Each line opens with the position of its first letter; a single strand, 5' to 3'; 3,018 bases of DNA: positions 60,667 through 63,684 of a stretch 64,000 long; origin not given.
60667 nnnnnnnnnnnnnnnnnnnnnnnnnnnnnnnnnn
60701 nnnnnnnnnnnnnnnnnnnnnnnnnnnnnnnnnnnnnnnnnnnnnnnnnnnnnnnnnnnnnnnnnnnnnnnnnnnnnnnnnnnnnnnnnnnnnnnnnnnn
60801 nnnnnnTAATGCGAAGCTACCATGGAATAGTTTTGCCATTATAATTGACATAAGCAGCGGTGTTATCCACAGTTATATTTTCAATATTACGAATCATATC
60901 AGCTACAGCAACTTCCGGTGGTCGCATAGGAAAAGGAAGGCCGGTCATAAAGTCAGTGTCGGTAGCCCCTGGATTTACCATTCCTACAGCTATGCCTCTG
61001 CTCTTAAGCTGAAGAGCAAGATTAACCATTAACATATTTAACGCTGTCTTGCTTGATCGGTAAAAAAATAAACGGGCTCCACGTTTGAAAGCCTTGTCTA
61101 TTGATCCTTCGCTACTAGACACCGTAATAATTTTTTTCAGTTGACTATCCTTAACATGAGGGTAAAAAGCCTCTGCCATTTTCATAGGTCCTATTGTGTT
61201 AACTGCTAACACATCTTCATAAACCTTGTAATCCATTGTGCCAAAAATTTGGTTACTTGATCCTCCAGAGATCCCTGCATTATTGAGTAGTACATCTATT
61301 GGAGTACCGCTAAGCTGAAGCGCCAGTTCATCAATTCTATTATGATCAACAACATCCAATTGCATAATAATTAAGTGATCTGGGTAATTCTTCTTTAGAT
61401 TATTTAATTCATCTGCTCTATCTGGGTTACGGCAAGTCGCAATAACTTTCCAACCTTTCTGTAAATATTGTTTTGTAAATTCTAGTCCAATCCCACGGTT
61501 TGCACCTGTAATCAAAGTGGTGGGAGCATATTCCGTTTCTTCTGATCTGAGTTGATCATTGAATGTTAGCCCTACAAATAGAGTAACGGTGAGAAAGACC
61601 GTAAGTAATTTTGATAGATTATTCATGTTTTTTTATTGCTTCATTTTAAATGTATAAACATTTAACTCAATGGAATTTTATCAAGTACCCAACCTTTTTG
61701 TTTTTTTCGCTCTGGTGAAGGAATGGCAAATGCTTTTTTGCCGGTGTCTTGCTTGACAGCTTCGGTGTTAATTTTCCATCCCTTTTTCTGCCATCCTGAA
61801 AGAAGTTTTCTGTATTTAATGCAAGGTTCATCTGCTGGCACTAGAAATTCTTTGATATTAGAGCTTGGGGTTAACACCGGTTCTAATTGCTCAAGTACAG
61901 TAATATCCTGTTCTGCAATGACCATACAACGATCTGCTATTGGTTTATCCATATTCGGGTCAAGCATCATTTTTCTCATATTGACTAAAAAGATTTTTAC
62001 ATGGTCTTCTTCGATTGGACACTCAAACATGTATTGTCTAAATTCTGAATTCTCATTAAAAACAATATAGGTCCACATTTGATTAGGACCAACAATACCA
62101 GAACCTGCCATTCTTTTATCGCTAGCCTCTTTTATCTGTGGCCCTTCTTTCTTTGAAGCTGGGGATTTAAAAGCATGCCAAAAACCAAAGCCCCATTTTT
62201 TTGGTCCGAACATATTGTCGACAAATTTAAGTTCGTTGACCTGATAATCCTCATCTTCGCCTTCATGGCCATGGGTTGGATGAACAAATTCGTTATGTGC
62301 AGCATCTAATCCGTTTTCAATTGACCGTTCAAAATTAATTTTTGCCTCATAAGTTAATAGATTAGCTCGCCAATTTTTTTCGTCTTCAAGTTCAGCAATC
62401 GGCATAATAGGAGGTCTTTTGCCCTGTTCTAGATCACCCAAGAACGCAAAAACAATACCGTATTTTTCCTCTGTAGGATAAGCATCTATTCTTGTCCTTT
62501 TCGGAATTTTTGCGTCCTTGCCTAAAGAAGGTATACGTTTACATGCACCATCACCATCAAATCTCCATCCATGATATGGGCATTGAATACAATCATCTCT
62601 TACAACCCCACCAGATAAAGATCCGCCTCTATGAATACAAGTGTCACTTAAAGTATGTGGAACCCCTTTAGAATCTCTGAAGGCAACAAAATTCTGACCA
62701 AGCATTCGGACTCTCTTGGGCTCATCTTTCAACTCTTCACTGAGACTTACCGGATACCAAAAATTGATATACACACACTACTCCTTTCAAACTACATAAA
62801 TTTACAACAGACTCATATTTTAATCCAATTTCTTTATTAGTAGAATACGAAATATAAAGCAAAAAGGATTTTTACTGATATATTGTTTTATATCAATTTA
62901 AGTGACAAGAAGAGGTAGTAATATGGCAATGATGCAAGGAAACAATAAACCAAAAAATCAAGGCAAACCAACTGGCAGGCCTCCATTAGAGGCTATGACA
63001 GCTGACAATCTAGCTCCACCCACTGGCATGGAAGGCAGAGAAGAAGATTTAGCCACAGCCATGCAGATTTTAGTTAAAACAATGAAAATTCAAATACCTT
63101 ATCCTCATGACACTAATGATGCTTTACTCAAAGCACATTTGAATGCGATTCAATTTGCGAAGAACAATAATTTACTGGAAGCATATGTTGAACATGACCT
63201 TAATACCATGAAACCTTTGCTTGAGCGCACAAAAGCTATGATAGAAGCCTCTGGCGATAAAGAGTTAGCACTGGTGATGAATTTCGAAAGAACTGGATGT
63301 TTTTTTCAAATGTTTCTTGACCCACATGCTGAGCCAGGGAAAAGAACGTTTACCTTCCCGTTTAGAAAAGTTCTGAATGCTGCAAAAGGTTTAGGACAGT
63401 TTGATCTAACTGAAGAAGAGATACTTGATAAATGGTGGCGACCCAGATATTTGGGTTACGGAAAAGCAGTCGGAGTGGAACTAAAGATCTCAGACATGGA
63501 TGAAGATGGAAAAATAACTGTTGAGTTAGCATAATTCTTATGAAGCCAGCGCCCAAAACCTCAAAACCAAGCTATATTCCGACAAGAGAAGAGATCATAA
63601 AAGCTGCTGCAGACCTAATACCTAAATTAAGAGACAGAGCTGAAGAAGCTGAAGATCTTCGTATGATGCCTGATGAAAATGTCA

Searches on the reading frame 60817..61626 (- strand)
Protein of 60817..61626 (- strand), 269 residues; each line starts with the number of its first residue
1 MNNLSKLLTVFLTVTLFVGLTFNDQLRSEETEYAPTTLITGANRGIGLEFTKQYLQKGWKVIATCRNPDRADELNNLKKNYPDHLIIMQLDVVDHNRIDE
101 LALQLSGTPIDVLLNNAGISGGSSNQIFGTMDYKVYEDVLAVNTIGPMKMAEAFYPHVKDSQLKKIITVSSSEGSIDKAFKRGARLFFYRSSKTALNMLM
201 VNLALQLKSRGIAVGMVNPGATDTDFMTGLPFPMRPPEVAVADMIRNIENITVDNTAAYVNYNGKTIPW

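Call 29: search_protein_families(library=pfam, proteins=[window:60817-61626:-], max_evalue=0.00001)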
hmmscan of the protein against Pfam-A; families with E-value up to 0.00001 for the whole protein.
window:60817-61626:- (269 aa): 3 families
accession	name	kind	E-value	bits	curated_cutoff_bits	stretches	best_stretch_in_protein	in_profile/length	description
PF00106.31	adh_short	-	5.4e-36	124.3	26.6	1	37-228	3-188/195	short chain dehydrogenase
PF13561.12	adh_short_C2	-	9e-26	91.3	27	1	41-253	1-209/236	Enoyl-(Acyl carrier protein) reductase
PF08659.16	KR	-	9.9e-07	29.3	22.6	1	36-178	2-143/180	KR domain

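Call 39: find_encoding_contigs(protein=window:60817-61623:-, flank=10000, max_places=2)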
Protein window:60817-61623:- (268 aa): no gene with exactly this product is on record in the collection.

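Call 40: find_encoding_contigs(protein=window:60820-61626:-, flank=10000, max_places=2)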
Protein window:60820-61626:- (269 aa): 24 contigs read that carry it; 2 places shown.
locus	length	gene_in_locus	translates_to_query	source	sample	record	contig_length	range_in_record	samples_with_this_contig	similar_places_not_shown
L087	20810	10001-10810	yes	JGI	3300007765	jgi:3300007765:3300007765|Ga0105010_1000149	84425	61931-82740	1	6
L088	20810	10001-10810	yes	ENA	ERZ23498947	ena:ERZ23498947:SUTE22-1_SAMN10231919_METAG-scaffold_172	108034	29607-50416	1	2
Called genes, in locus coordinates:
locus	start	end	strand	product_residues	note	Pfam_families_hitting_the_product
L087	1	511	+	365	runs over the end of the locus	PF01926:MMR_HSR1, PF02421:FeoB_N, PF06071:YchF-GTPase_C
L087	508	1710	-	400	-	PF00144:Beta-lactamase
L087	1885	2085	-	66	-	-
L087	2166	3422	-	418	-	PF06245:DUF1015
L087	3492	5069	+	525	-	PF07969:Amidohydro_3 (weak), PF01979:Amidohydro_1, PF07969:Amidohydro_3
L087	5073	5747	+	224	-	-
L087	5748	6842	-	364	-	PF11199:DUF2891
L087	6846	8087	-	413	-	PF02771:Acyl-CoA_dh_N, PF08028:Acyl-CoA_dh_2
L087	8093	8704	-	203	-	-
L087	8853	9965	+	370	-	PF00355:Rieske, PF19112:VanA_C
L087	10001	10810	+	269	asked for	PF00106:adh_short, PF08659:KR (weak), PF13561:adh_short_C2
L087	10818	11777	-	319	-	-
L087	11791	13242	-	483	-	PF01977:UbiD, PF20696:UbiD_C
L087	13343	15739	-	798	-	PF07715:Plug, PF00593:TonB_dep_Rec_b-barrel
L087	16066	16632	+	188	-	PF05118:Asp_Arg_Hydrox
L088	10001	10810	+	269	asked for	PF00106:adh_short, PF08659:KR (weak), PF13561:adh_short_C2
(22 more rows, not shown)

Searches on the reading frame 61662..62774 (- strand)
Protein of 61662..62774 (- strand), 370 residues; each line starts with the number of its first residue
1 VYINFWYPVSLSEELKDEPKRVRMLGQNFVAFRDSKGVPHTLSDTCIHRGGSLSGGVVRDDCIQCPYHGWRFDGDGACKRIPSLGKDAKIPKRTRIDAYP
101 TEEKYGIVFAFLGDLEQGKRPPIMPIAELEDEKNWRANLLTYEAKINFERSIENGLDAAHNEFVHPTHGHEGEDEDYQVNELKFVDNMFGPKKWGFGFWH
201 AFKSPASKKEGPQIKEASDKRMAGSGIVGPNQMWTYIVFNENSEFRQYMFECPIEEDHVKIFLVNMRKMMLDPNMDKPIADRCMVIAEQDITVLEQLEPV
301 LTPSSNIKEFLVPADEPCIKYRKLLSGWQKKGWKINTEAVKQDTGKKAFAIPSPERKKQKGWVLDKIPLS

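Call 29: search_protein_families(library=pfam, proteins=[window:61662-62774:-], max_evalue=0.00001)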
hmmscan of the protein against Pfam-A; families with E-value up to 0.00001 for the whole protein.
window:61662-62774:- (370 aa): 2 families
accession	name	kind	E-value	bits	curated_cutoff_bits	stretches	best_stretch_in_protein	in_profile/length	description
PF00355.32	Rieske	-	1.1e-22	80.1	20.3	1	6-86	2-83/88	Rieske [2Fe-2S] domain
PF19112.6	VanA_C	-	2.6e-10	41.2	23.5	1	147-329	4-191/193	Vanillate O-demethylase oxygenase C-terminal domain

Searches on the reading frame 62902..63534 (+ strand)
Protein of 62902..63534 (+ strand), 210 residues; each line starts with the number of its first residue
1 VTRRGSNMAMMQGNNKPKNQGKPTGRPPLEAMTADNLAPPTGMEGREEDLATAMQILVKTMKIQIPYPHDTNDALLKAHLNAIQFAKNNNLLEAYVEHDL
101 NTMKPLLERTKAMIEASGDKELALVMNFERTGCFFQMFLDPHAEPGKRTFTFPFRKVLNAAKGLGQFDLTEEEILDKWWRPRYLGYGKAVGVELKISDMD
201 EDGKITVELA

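Call 29: search_protein_families(library=pfam, proteins=[window:62902-63534:+], max_evalue=0.00001)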
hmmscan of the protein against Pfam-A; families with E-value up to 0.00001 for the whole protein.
window:62902-63534:+ (210 aa): 0 families

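Call 37: find_encoding_contigs(protein=window:62902-63531:+, flank=10000, max_places=2)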
Protein window:62902-63531:+ (210 aa): no gene with exactly this product is on record in the collection.
